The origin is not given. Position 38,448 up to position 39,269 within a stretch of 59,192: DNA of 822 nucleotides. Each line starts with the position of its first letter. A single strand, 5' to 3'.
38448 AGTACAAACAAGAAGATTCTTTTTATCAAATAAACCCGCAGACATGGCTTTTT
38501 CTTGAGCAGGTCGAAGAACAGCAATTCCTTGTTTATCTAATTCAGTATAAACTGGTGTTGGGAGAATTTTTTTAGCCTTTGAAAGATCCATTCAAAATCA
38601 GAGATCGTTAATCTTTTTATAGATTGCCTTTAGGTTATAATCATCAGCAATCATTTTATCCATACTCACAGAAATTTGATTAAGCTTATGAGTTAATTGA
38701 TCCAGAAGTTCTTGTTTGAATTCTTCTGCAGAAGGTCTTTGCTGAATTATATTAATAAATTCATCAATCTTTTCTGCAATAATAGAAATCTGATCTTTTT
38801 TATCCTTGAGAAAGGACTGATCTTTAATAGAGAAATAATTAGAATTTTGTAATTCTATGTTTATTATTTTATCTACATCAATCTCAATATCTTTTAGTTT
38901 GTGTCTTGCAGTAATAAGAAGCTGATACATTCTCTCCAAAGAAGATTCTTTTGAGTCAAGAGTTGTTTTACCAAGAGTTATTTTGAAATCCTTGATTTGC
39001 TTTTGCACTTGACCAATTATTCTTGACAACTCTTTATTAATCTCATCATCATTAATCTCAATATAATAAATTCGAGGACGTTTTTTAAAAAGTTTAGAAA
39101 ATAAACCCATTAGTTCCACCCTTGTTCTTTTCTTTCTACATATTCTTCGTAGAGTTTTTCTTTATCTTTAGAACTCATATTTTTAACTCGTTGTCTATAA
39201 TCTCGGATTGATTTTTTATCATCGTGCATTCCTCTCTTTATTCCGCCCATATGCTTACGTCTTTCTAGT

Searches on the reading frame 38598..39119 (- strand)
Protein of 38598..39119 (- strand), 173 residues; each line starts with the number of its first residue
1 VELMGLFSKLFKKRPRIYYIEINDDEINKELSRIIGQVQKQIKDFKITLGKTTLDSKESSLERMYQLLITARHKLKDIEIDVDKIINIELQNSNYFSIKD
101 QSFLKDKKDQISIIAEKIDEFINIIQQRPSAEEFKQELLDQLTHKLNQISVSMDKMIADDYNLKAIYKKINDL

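Call 75: search_protein_families(library=pfam, proteins=[window:38598-39119:-], max_evalue=0.01)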
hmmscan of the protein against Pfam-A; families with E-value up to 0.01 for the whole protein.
window:38598-39119:- (173 aa): 1 family
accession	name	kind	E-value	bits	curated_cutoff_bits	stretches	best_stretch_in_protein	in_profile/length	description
PF20936.3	GCIP_C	-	0.006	17.4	36.2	1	92-167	12-91/106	Grap2 and cyclin-D-interacting, C-terminal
